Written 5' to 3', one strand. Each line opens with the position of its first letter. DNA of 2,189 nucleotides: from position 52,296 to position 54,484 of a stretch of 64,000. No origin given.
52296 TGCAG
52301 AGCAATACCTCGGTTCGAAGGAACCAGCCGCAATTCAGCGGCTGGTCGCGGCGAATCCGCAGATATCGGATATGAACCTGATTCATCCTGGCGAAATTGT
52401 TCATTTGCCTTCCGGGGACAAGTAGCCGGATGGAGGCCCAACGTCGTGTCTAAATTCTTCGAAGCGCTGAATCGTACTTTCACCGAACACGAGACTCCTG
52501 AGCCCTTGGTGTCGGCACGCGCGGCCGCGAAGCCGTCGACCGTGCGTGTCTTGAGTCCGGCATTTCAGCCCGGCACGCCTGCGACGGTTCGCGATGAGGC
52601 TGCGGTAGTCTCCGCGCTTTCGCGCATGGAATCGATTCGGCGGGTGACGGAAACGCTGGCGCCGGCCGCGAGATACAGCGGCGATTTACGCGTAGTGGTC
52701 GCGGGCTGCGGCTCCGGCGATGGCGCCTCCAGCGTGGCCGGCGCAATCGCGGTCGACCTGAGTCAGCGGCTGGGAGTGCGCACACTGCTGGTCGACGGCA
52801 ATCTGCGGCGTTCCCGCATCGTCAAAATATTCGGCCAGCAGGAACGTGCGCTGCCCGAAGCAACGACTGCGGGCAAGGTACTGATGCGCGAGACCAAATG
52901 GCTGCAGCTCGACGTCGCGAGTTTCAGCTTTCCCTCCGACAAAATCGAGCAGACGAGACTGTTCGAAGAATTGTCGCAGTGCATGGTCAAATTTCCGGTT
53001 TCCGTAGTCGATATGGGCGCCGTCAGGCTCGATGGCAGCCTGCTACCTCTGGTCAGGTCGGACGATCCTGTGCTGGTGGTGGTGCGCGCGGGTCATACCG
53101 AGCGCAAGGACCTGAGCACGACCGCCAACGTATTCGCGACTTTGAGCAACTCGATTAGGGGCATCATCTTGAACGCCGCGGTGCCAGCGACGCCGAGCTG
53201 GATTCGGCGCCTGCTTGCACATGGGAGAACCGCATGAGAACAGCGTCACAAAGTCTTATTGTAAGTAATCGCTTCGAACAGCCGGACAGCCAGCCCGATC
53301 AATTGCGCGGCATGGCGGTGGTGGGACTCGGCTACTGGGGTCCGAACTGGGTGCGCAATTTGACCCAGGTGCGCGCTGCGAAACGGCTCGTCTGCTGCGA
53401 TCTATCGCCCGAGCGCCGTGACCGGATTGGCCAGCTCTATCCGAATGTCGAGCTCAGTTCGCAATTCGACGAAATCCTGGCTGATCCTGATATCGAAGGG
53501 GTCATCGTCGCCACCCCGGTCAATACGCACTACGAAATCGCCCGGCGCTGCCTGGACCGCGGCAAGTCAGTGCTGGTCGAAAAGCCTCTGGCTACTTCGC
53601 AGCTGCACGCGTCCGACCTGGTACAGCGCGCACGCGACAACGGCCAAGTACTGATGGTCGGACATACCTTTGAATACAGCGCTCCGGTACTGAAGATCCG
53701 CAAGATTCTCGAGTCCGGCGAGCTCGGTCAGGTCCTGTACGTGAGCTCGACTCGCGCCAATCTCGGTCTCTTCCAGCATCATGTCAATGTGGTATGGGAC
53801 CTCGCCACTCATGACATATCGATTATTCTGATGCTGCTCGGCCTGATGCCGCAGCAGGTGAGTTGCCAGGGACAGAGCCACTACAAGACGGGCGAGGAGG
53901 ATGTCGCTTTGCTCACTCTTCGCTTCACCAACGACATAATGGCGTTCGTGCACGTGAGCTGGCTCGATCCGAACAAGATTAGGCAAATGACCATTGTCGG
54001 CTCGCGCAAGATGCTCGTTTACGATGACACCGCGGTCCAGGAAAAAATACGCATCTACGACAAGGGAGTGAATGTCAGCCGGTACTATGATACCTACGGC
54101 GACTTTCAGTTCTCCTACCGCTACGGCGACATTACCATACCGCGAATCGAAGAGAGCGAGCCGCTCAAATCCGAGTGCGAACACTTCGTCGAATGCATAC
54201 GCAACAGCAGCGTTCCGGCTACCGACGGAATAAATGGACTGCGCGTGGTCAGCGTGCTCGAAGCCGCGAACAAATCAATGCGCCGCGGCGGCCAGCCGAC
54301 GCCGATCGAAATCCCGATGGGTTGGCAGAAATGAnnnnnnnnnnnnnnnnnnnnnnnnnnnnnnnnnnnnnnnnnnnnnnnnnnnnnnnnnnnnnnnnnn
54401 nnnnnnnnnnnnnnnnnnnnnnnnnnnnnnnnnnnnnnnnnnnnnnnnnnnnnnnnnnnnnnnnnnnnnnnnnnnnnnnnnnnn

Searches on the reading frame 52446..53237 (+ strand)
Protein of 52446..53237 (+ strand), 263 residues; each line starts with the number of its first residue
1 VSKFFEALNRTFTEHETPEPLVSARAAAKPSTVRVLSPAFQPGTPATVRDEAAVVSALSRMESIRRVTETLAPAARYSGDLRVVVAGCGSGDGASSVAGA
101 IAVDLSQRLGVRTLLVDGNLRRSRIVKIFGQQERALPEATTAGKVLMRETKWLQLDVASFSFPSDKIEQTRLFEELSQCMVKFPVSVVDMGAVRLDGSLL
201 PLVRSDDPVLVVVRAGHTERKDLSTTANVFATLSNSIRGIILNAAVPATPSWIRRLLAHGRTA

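Call 3: search_protein_families(library=pfam, proteins=[window:52446-53237:+], max_evalue=0.01)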
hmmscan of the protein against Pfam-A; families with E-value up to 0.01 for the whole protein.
window:52446-53237:+ (263 aa): 1 family
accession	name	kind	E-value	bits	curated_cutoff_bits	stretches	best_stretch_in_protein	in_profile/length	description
PF13500.12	AAA_26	-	0.0082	16.5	27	0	206-246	128-168/198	AAA domain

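Call 5: search_protein_families(library=ncbifam, proteins=[window:52446-53237:+], max_evalue=0.001)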
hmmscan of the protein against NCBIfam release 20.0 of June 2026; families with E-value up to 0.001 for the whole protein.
window:52446-53237:+ (263 aa): 4 families
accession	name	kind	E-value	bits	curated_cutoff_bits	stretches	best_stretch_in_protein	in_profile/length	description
TIGR01007.1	eps_fam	subfamily_domain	4.4e-09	36.2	108.05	1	83-244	20-189/204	polysaccharide biosynthesis tyrosine autokinase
TIGR03029.1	EpsG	equivalog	2.4e-07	30.2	313.8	1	83-242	105-272/274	chain length determinant protein tyrosine kinase EpsG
TIGR03018.1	pepcterm_TyrKin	hypoth_equivalog_domain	8.8e-05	21.9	230.65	0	75-133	30-88/207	XrtA-associated tyrosine autokinase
TIGR01005.1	eps_transp_fam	subfamily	0.00011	20.6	411.7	1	60-247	526-720/754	exopolysaccharide transport protein family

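Call 26: find_homologous_proteins(query=A1, max_evalue=0.00001)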
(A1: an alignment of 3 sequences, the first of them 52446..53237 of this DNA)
Query A1 (3 sequences) (263 aa, profile of the alignment): 272 proteins with E <= 0.00001 among 8000 candidates; the best 120 are listed.
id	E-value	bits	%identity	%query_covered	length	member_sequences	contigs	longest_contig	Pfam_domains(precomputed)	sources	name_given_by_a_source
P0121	1.3e-121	423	100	100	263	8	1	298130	-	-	-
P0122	1.2e-114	400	34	98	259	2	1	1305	-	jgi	jgi:protein-tyrosine kinase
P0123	7.7e-109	381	86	100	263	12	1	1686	-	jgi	jgi:Mrp family chromosome partitioning ATPase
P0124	1.7e-106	373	41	75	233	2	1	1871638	-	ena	-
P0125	3.4e-84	300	40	78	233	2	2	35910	-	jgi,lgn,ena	jgi:Mrp family chromosome partitioning ATPase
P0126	1.9e-82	294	34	99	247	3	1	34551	-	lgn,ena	-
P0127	1.7e-81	291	35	98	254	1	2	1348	-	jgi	jgi:Mrp family chromosome partitioning ATPase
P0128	1.8e-81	291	39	93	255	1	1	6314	-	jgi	jgi:Mrp family chromosome partitioning ATPase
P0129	2.3e-80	288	37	98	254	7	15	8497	-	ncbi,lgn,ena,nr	ncbi:MAG TPA: hypothetical protein VLL57_01485 [Candidatus Binataceae bacterium]|nr:hypothetical pro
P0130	2.3e-80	288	36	98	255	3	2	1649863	-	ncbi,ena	-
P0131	3.2e-80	287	35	98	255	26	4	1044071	-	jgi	jgi:Mrp family chromosome partitioning ATPase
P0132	3.6e-80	287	40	98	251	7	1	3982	-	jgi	jgi:polysaccharide biosynthesis transport protein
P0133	3.9e-80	287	36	98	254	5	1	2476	-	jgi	jgi:Mrp family chromosome partitioning ATPase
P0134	4.2e-80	287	35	98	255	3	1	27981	-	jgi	jgi:polysaccharide biosynthesis transport protein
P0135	1.0e-79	286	39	98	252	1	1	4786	-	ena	-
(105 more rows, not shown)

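Call 29: find_related_loci(query=A2, collection=genome_contigs, flank=10000)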
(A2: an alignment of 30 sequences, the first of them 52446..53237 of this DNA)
Query A2 (263 aa) in genome_contigs; peptide patterns used: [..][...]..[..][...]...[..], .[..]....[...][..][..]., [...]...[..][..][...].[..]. (x = any residue, [..] = any of these).
600 stretches matched a pattern (row limit reached: there are more); 159 encode a relative of the query (tblastn E <= 1e-3); the best 80 are kept; 80 distinct loci.
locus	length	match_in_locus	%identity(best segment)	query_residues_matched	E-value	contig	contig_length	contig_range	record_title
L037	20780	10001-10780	85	1-262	3e-138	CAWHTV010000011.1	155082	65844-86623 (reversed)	MAG: uncultured delta proteobacterium isolate MFD05705.bin.2.88 genome assembly, contig: contig_71428, whole genome shot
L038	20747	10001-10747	40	1-257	3e-52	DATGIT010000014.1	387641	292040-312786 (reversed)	MAG TPA_asm: Candidatus Binataceae bacterium isolate SMAG_U9814 k141_72531, whole genome shotgun sequence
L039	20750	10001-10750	41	1-257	2e-52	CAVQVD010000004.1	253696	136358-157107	MAG: uncultured delta proteobacterium isolate MFD10064.bin.1.75 genome assembly, contig: contig_13855, whole genome shot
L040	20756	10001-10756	39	1-257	1e-50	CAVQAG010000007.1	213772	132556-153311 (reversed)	MAG: uncultured delta proteobacterium isolate MFD09286.bin.2.82 genome assembly, contig: contig_35495, whole genome shot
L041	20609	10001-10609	44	54-257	2e-49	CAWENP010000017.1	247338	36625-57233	MAG: uncultured delta proteobacterium isolate MFD02248.bin.1.176 genome assembly, contig: contig_61564, whole genome sho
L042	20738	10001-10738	39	1-257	6e-49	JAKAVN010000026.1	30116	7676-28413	MAG: Deltaproteobacteria bacterium isolate YP4.bin102 NODE_2087_length_30116_cov_1.864083, whole genome shotgun sequence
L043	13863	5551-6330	39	1-258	1e-48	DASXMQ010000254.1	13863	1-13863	MAG TPA_asm: Candidatus Binataceae bacterium isolate SMAG_U5332 k141_882640, whole genome shotgun sequence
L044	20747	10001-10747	38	1-257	2e-47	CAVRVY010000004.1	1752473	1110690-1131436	MAG: uncultured delta proteobacterium isolate MFD05512.bin.2.52 genome assembly, contig: contig_7000, whole genome shotg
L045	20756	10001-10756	39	1-257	4e-51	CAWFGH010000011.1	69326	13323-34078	MAG: uncultured delta proteobacterium isolate MFD00731.bin.2.203 genome assembly, contig: contig_67950, whole genome sho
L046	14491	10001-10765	35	1-260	8e-46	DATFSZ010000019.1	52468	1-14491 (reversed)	MAG TPA_asm: Candidatus Binataceae bacterium isolate SMAG_U9397 k141_3116644, whole genome shotgun sequence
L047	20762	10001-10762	35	1-258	5e-46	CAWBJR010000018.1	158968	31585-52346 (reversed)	MAG: uncultured delta proteobacterium isolate MFD05512.bin.2.16 genome assembly, contig: contig_7023, whole genome shotg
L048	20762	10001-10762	35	1-258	2e-45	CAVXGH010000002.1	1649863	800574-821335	MAG: uncultured delta proteobacterium isolate MFD05512.bin.1.184 genome assembly, contig: contig_15614, whole genome sho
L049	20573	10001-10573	43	67-258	1e-45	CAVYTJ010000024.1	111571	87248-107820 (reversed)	MAG: uncultured delta proteobacterium isolate MFD06092.bin.1.266 genome assembly, contig: contig_56414, whole genome sho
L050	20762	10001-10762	35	1-258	2e-45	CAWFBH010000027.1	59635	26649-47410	MAG: uncultured delta proteobacterium isolate MFD02248.bin.2.83 genome assembly, contig: contig_69495, whole genome shot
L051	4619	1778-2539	35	1-258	3e-45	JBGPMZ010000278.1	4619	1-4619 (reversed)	MAG: Candidatus Binataceae bacterium isolate OBJ_0618_7090110_226 k141_4957813_length_4619_cov_19.0087, whole genome sho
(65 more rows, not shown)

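Call 61: search_solved_structures(query=A2, max_evalue=0.01, show_alignments=2)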
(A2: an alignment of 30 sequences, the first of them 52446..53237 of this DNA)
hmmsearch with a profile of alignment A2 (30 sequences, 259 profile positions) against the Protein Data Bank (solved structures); distinct sequences matched with E-value up to 0.01: 15.
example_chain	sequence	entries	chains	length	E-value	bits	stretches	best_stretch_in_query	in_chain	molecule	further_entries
4jlv_A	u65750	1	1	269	9.3e-12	48.2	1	79-246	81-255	C-terminal fragment of Membrane protein CapA1, Putative uncharacterized protein capB1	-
2ved_A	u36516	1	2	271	1.3e-10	44.4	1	83-245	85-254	MEMBRANE PROTEIN CAPA1, PROTEIN TYROSINE KINASE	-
4jmp_A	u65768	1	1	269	2e-10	43.8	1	83-245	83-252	C-terminal fragment of CapA, Protein tyrosine kinase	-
3bfv_A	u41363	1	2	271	2.1e-10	43.8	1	83-245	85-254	Membrane protein CapA1, Protein tyrosine kinase,Protein tyrosine kinase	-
6u1q_A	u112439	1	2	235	9.2e-10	41.7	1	76-248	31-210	VpsO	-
6z0p_A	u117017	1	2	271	1.2e-09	41.3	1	36-245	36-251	BceF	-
3cio_A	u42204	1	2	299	1.9e-07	34.1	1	35-248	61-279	Tyrosine-protein kinase etk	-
3la6_A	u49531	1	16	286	4.7e-07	32.8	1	62-245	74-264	Tyrosine-protein kinase wzc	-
9xgv_A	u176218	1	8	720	2.9e-06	30.2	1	62-245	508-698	Tyrosine-protein kinase wzc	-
9r62_I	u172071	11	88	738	3.1e-06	30.1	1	62-245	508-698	Tyrosine-protein kinase wzc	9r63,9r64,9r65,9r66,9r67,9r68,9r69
9exq_D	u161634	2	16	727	0.00023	24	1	56-251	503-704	Putative transmembrane protein Wzc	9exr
9i2q_D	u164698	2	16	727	0.00024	23.9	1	57-251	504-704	Putative transmembrane protein Wzc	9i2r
7ni2_A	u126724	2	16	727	0.00024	23.9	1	57-251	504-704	Tyrosine-protein kinase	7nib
9exo_H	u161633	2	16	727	0.00024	23.9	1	57-251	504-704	Putative transmembrane protein Wzc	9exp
7nhr_A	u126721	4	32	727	0.00024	23.9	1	57-251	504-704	Putative transmembrane protein Wzc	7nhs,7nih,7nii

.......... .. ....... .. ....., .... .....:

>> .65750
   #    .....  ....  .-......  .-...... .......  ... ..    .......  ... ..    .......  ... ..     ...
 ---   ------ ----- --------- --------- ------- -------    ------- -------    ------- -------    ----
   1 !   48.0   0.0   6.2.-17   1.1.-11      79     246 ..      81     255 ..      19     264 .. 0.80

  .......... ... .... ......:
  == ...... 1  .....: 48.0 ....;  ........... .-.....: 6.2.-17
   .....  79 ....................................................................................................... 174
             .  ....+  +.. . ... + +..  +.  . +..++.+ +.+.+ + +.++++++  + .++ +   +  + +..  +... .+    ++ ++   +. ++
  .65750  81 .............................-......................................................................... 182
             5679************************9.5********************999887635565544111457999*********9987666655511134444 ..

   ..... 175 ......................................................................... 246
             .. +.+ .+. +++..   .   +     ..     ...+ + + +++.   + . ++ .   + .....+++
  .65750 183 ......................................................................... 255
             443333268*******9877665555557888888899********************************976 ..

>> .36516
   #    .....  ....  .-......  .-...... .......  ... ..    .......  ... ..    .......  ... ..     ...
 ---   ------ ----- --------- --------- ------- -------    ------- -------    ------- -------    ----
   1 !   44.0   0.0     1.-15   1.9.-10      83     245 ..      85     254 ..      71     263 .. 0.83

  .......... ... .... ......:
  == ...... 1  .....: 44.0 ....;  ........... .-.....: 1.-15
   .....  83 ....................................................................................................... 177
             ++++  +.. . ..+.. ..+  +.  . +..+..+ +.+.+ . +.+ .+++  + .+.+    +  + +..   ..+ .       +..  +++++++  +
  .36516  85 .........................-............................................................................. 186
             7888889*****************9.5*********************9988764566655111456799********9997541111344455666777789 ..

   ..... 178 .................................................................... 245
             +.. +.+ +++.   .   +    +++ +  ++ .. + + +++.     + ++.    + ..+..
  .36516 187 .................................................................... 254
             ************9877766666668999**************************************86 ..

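Call 72: search_protein_representatives(alignment_id=A2)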
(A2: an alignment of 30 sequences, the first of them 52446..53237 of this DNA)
Query: 30 sequences, 259 profile positions. Proteins with E-value up to 0.001 (for the whole library): 23655; up to 1e-10: 1680; up to 1e-30: 50. The best 150 are listed.
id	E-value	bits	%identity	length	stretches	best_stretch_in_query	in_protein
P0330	2.9e-97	341.6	-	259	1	1-257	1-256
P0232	7.9e-94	330.4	-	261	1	1-258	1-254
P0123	3.1e-93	328.4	-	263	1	1-258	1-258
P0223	3.4e-92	325.0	-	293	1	20-247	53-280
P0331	6.6e-92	324.0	-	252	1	1-258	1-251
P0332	3.3e-83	295.5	-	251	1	1-258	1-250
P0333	7.9e-83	294.3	-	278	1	1-247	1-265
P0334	2.0e-80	286.4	-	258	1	1-258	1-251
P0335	1.0e-78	280.8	-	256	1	1-257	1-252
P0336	1.1e-78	280.8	-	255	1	1-257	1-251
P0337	1.6e-77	276.9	-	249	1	39-257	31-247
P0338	4.7e-75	268.8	-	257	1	1-257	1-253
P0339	1.2e-74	267.5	-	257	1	1-258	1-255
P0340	6.4e-73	261.8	-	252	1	50-258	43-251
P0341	2.0e-72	260.2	-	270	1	1-258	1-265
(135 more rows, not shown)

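Call 96: predict_structure(alignment_id=A2)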
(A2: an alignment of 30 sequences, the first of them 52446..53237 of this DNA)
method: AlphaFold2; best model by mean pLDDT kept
length: 263 residues; sequences in the alignment: 30
mean_pLDDT: 76.0   pTM: 0.73
mean pLDDT of the five models: 76.0, 74.8, 73.8, 73.6, 72.3
residues with pLDDT >= 90: 111; 70-90: 71; 50-70: 25; < 50: 56
segments of 3 or more residues with pLDDT < 50: 1-48, 247-249, 261-263
pLDDT, mean of each block of 10 residues (from residue 1): 30 38 35 39 45 85 92 92 94 93 97 94 82 53 82 93 89 93 96 82 91 90 91 86 64 58 46
secondary structure, 60 per line:
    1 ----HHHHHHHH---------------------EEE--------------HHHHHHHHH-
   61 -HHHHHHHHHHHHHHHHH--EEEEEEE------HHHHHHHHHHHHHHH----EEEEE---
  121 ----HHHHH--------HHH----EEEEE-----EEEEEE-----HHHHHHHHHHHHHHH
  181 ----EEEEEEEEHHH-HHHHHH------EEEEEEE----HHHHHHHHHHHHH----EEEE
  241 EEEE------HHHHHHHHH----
elements in order: H5-12 E34-36 H51-59 H62-78 E81-87 H94-108 E113-117 H125-129 E145-149 E155-160 H166-180 E185-192 H197-202 E209-215 H220-232 E237-244 H251-259

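Call 98: fold_search(model_id=the predicted structure, library=pdb)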
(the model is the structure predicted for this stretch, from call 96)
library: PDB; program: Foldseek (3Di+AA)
matches with E <= 10: 1219; with E <= 0.001: 91
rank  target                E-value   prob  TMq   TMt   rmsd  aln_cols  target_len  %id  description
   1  7nhr_E                2.1e-10  1.00  0.63  0.34   4.5       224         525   18  Putative transmembrane protein Wzc K540M C1 (released 2021-08-25)
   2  7nhr_B                2.7e-10  1.00  0.61  0.31   4.7       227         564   17  Putative transmembrane protein Wzc K540M C1 (released 2021-08-25)
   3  7nhr_C                8.2e-10  1.00  0.58  0.29   4.1       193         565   19  Putative transmembrane protein Wzc K540M C1 (released 2021-08-25)
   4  6z0p_A                1.0e-09  1.00  0.54  0.59   4.8       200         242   23  BceF Tyrosine Kinase Domain (released 2021-04-14)
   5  7nib_B                1.3e-09  1.00  0.60  0.31   6.0       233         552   18  Wzc-K540M-4YE C1 (released 2021-08-25)
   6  6z0p_B                1.4e-09  1.00  0.54  0.58   4.8       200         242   24  BceF Tyrosine Kinase Domain (released 2021-04-14)
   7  7ni2_A                1.6e-09  1.00  0.57  0.31   4.7       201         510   18  Wzc-K540M-4YE C8 (released 2021-08-25)
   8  7nhr_A                2.1e-09  1.00  0.63  0.27   5.5       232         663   18  Putative transmembrane protein Wzc K540M C1 (released 2021-08-25)
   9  7nib_F                2.6e-09  1.00  0.59  0.33   6.0       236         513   18  Wzc-K540M-4YE C1 (released 2021-08-25)
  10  7nib_E                2.8e-09  1.00  0.57  0.31   4.7       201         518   18  Wzc-K540M-4YE C1 (released 2021-08-25)
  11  7nib_A                3.2e-09  1.00  0.58  0.25   4.7       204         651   17  Wzc-K540M-4YE C1 (released 2021-08-25)
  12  7nib_C                3.8e-09  1.00  0.60  0.31   5.9       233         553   18  Wzc-K540M-4YE C1 (released 2021-08-25)
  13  7nhs_A                4.0e-09  1.00  0.58  0.31   4.2       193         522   18  Wzc K540M C8 (released 2021-08-25)
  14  3la6_P                7.9e-09  1.00  0.58  0.59   5.1       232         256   16  Octameric kinase domain of the E. coli tyrosine kinase Wzc with bound ADP (released 2010-08-25)
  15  4jmp                  1.0e-08  1.00  0.53  0.60   4.9       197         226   18  Crystal structure of the chimerical protein CapA2B2 (released 2014-02-05)
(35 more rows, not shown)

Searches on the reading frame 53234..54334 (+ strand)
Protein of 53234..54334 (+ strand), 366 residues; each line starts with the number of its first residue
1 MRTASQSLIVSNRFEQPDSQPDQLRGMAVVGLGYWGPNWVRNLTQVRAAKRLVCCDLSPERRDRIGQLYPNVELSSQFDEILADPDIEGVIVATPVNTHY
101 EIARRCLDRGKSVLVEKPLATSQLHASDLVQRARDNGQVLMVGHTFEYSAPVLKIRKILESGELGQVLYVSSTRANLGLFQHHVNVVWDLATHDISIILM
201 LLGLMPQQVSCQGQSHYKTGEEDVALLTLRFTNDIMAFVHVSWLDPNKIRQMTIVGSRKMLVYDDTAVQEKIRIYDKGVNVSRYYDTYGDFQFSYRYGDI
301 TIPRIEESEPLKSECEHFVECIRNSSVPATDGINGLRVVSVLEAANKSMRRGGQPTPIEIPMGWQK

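Call 3: search_protein_families(library=pfam, proteins=[window:53234-54334:+], max_evalue=0.01)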
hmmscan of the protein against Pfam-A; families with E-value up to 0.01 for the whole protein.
window:53234-54334:+ (366 aa): 4 families
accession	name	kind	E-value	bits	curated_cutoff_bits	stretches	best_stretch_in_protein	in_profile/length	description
PF01408.29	GFO_IDH_MocA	-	6.8e-22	78.8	24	1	27-144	3-120/120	Oxidoreductase family, NAD-binding Rossmann fold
PF22725.1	GFO_IDH_MocA_C3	-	2.1e-17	63.7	27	1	153-261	2-123/124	GFO/IDH/MocA C-terminal domain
PF02894.22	GFO_IDH_MocA_C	-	2.6e-13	50.7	22.9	1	157-353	2-214/218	Oxidoreductase family, C-terminal alpha/beta domain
PF03447.22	NAD_binding_3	-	0.00099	20.2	24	1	31-139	1-112/116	Homoserine dehydrogenase, NAD binding domain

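Call 5: search_protein_families(library=ncbifam, proteins=[window:53234-54334:+], max_evalue=0.001)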
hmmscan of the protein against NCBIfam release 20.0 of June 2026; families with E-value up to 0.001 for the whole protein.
window:53234-54334:+ (366 aa): 11 families
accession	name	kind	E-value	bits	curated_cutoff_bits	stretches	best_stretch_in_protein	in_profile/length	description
NF040723.1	UDP-GlcNAcDh_Arch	equivalog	5.4e-51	173.9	450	2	28-278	4-250/302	UDP-N-acetylglucosamine 3-dehydrogenase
TIGR04380.1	myo_inos_iolG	equivalog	1.5e-30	106.2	355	1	27-352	4-326/330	inositol 2-dehydrogenase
NF007574.0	PRK10206.1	equivalog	4.7e-21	75.2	352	1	67-259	46-243/345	oxidoreductase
NF008607.0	PRK11579.1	subfamily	6e-21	74.8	330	1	29-189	9-164/346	oxidoreductase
NF041392.1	XylDh_Gfo6_Halo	equivalog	2.2e-17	62.9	350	1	24-177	17-175/350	D-xylose 1-dehydrogenase Gfo6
NF052479.1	LevoglcsnDh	equivalog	3.5e-15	55.6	650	1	50-173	37-160/386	levoglucosan dehydrogenase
NF052679.1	InsChiInosDhIolG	equivalog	3.8e-11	42.6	540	1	27-202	5-185/343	bifunctional inositol 2-dehydrogenase/D-chiro-inositol 1-dehydrogenase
NF058561.1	BT_2158_fam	equivalog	2.3e-10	39.7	750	1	22-172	34-182/487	glycoside 3-dehydrogenase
NF058563.1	BT_2159_fam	equivalog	3.2e-10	39.6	650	1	28-170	4-146/350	disaccharide 3-dehydrogenase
NF009825.0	PRK13302.1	equivalog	0.00044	19.8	253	1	26-142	8-121/271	aspartate dehydrogenase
TIGR01761.1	thiaz-red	subfamily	0.0005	19.7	188.8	1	72-142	51-121/350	thiazolinyl imide reductase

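Call 74: search_solved_structures(query=window:53234-54334:+, max_evalue=1e-10)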
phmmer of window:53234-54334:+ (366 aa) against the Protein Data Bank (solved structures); distinct sequences matched with E-value up to 1e-10: 38.
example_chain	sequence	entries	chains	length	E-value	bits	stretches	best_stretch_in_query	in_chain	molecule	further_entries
3c1a_A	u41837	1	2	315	3.1e-27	98.6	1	27-272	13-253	Putative oxidoreductase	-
3db2_A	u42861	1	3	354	5.9e-20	74.7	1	26-351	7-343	putative NADPH-dependent oxidoreductase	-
6z3c_AAA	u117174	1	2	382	6.7e-19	71.2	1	25-234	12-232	Gfo/Idh/MocA family oxidoreductase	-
6z3b_A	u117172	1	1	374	7.7e-19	71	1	26-234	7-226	Gfo/Idh/MocA family oxidoreductase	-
6z3b_B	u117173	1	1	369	8e-19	71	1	26-234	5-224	Gfo/Idh/MocA family oxidoreductase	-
7wzd_A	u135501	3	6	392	1.6e-17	66.6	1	27-180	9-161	4,5-dihydroxyphthalate dehydrogenase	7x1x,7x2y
3f4l_A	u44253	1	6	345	4.9e-17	65.1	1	66-242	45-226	Putative oxidoreductase yhhX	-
5a02_A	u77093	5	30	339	2.5e-16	62.7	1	20-171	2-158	ALDOSE-ALDOSE OXIDOREDUCTASE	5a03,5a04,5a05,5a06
3gdo_A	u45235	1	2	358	4.2e-16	62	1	58-349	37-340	Uncharacterized oxidoreductase yvaA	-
3gfg_A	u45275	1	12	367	4.4e-16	62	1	57-349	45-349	Uncharacterized oxidoreductase yvaA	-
3fhl_A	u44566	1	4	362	7.5e-16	61.2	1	65-176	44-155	Putative oxidoreductase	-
3hnp_A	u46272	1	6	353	7.9e-16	61.1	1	72-172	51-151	Oxidoreductase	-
6nor_A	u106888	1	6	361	4.4e-15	58.6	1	25-259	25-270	Putative NAD dependent dehydrogenase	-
3ezy_A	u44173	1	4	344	5.9e-15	58.2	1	27-350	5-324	Dehydrogenase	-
3i23_A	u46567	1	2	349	6.3e-15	58.1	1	71-170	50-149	Oxidoreductase, Gfo/Idh/MocA family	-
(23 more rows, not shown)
